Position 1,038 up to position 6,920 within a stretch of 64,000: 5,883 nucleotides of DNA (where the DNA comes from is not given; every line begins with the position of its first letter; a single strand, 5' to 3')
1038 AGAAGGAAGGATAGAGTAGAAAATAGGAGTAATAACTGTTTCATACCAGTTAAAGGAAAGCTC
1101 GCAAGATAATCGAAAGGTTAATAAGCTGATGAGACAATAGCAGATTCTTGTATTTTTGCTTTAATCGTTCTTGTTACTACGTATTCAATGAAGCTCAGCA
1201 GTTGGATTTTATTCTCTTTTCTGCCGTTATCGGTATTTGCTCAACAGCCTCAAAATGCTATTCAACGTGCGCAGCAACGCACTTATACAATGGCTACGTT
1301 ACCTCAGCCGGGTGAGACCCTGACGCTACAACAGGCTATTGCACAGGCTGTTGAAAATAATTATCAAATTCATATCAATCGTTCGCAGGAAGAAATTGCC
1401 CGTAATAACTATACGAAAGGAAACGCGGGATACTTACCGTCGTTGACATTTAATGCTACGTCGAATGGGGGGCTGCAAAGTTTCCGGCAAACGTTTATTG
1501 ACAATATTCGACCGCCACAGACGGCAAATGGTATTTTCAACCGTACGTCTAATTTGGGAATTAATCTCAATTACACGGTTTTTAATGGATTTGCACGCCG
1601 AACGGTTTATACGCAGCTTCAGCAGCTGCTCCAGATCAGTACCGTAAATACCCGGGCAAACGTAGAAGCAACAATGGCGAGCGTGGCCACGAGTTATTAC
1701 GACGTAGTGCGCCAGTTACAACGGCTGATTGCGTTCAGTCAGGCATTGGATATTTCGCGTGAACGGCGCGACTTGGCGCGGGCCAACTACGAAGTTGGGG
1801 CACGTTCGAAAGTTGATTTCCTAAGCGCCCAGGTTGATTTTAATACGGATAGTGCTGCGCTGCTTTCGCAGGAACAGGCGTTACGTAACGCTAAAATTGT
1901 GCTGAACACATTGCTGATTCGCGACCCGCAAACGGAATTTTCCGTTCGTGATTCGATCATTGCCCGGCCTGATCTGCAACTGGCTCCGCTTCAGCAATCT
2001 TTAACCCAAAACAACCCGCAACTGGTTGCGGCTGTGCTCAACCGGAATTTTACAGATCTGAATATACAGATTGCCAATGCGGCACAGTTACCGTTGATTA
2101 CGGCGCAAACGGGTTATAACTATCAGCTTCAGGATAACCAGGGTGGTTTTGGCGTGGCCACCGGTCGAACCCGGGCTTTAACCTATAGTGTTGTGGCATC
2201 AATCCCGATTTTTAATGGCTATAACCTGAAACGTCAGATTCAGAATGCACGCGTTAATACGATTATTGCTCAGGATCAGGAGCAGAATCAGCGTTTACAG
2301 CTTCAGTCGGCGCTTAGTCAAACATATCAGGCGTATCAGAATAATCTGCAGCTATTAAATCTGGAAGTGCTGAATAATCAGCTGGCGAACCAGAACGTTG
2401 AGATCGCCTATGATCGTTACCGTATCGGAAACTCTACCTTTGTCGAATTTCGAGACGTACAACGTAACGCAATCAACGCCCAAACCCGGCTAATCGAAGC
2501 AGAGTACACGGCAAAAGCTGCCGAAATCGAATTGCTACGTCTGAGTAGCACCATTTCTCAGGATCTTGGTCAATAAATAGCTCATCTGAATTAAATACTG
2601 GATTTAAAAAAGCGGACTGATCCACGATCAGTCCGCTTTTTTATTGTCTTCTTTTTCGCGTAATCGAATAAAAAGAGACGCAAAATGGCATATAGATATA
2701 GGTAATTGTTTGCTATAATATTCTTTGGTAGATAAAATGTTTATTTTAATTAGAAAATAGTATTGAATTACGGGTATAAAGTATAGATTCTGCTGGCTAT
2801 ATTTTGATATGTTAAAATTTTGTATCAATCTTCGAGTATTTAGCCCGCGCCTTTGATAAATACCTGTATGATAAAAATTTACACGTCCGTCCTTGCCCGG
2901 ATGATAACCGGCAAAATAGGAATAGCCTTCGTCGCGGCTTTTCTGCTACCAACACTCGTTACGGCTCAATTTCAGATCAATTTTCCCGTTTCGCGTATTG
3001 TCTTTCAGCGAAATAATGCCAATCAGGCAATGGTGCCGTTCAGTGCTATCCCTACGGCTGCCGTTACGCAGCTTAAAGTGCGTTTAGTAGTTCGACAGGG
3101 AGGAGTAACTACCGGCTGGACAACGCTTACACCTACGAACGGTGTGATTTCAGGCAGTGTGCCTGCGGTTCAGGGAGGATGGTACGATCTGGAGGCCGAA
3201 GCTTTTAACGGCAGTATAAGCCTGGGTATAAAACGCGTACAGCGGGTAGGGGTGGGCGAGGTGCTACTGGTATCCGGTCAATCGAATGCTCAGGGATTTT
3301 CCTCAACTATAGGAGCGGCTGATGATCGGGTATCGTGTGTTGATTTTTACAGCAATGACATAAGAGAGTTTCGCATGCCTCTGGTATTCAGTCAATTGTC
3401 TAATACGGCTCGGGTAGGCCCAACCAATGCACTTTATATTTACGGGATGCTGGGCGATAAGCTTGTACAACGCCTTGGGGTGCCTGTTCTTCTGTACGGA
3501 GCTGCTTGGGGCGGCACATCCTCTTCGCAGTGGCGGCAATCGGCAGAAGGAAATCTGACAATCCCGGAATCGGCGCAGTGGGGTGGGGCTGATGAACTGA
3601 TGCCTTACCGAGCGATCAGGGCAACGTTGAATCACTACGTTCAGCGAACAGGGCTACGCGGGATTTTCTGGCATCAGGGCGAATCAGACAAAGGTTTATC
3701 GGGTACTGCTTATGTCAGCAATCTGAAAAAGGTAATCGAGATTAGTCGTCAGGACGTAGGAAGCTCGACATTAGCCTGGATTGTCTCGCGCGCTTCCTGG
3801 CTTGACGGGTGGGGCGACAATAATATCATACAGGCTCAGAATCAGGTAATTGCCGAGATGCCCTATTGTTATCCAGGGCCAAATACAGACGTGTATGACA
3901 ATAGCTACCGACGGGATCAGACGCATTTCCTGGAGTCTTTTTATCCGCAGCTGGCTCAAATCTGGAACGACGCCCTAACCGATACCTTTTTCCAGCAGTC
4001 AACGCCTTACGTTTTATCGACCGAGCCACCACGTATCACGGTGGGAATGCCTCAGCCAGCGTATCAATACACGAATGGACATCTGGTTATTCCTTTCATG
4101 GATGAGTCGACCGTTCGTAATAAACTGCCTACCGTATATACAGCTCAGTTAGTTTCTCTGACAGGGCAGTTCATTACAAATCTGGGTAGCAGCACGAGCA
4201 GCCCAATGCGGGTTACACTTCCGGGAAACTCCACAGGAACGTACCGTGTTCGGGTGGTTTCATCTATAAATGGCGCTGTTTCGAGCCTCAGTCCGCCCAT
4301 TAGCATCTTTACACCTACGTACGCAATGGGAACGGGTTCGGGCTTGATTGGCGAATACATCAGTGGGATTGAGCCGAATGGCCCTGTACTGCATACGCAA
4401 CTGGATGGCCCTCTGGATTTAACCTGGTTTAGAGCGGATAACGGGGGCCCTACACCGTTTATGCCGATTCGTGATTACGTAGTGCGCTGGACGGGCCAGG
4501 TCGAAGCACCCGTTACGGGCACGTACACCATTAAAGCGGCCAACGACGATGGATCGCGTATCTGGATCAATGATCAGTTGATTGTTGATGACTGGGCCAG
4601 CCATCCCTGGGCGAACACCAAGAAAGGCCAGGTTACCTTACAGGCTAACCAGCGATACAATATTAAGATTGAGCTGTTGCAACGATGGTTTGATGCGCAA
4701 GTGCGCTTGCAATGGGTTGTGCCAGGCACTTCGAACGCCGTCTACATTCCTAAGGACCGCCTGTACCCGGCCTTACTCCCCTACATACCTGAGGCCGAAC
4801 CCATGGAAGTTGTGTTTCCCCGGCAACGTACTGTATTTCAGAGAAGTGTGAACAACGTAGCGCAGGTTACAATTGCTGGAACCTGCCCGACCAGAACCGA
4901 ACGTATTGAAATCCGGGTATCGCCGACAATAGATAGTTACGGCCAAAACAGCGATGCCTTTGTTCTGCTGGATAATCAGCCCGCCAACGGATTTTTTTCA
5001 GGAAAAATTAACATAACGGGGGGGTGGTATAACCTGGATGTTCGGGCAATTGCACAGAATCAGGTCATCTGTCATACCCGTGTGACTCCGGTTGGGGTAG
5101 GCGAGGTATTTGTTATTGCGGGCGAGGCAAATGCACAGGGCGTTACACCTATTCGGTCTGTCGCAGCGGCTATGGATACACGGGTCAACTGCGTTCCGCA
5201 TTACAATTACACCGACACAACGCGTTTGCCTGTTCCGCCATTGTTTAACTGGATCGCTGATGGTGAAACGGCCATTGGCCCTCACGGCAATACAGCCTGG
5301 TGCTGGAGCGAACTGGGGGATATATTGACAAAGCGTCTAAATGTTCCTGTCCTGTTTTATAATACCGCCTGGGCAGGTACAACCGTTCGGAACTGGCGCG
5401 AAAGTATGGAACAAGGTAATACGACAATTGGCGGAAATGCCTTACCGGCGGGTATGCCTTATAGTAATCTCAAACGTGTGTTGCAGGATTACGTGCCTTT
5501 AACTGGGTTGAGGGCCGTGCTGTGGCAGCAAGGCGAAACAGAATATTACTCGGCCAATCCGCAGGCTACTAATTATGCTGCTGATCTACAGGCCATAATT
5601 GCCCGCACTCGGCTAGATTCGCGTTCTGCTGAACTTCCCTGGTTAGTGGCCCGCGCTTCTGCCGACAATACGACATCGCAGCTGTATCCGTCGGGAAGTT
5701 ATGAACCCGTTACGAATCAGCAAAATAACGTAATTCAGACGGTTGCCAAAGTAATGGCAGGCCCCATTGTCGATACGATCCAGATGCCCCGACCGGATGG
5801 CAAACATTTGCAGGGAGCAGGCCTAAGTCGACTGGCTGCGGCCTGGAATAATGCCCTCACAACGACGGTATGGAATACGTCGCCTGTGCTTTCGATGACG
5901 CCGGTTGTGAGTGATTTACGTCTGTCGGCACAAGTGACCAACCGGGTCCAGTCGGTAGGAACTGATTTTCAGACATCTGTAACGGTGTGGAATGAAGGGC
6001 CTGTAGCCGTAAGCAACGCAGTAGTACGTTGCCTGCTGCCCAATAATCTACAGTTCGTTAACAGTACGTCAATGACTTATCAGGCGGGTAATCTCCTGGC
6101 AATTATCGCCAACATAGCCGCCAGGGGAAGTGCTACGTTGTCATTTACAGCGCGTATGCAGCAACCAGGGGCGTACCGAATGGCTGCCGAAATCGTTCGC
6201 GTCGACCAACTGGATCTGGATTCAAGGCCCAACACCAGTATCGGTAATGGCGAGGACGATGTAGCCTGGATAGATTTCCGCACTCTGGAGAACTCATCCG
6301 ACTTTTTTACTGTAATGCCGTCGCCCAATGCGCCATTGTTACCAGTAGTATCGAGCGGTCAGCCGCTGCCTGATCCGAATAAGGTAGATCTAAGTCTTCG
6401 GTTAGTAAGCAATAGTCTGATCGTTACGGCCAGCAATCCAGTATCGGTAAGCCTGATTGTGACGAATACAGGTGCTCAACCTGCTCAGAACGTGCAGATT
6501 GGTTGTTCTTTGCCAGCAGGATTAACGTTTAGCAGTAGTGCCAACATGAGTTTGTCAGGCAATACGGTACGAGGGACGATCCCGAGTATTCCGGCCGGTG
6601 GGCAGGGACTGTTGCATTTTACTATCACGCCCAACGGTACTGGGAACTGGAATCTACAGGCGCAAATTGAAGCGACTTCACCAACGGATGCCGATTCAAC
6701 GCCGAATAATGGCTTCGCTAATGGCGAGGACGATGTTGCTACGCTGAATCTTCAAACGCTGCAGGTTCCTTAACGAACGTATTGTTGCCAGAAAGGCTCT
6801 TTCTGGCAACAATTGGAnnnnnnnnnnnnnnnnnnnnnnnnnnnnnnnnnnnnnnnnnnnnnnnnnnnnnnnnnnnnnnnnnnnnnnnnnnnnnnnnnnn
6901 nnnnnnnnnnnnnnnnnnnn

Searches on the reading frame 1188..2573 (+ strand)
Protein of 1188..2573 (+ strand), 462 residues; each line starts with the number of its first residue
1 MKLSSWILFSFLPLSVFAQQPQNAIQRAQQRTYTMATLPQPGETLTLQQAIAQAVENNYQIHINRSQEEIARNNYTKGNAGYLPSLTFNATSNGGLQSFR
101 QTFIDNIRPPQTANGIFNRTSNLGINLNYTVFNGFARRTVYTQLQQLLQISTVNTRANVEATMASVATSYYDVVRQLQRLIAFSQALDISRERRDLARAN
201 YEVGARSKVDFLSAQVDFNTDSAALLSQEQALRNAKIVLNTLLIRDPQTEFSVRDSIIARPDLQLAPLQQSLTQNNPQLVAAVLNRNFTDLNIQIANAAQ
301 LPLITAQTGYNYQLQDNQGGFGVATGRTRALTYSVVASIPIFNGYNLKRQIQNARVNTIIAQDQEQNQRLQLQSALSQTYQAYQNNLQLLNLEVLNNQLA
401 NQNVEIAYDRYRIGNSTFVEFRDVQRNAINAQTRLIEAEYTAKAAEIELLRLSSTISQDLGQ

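Call 85: search_protein_families(library=padloc, alignment_id=A8, max_evalue=0.00001)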
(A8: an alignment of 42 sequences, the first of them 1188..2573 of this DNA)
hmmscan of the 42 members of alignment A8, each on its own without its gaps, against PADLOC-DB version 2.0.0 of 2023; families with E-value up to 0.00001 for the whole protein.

A. member 1, window:1188-2573:+ (462 aa): 0 families

B. families by the number of members that match (of 42 scanned): 1 family
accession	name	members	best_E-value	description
PDLC04783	PDC-M72A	1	1.2e-12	-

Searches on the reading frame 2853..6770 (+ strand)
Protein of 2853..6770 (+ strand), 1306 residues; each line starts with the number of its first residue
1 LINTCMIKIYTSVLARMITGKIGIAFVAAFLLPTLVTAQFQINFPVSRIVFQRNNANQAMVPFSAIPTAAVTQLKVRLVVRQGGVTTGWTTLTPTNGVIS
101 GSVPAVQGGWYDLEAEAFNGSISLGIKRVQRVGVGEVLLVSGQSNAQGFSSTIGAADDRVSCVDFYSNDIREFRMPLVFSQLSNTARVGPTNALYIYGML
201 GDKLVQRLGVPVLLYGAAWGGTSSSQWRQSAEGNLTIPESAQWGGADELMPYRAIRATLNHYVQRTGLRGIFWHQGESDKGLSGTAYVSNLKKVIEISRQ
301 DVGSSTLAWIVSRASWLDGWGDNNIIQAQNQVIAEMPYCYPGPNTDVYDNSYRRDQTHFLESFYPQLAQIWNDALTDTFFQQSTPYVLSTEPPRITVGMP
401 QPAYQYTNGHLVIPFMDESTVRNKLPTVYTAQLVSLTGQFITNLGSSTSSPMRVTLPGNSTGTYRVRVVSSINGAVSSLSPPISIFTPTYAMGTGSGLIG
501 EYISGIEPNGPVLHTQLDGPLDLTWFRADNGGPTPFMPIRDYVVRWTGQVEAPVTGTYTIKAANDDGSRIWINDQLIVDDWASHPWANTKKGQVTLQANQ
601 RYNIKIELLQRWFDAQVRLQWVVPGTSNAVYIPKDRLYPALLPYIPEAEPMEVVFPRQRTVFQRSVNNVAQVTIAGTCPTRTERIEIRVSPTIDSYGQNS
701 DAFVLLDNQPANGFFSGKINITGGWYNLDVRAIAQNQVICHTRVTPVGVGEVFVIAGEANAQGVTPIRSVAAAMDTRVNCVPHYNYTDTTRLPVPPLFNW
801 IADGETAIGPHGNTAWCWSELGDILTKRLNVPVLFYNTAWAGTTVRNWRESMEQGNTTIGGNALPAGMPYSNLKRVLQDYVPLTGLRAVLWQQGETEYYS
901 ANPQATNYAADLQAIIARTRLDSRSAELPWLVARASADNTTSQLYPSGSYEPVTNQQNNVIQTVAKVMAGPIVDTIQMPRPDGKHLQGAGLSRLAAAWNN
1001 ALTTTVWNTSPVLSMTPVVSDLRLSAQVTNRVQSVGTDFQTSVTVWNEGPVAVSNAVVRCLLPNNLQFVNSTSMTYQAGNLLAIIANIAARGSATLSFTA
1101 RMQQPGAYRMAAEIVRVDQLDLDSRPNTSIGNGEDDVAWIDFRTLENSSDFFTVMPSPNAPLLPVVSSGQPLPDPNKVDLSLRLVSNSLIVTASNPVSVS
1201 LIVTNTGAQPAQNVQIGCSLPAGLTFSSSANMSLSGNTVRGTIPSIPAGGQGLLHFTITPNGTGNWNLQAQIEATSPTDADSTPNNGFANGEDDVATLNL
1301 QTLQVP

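Call 70: search_protein_families(library=ncbifam, proteins=[window:2853-6770:+], max_evalue=0.00001)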
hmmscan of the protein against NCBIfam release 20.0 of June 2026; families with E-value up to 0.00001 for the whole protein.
window:2853-6770:+ (1306 aa): 1 family
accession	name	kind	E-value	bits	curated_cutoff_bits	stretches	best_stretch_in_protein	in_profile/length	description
TIGR01451.2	B_ant_repeat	repeat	8.5e-07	28.9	24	0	1200-1228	17-45/53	DUF11 type repeat protein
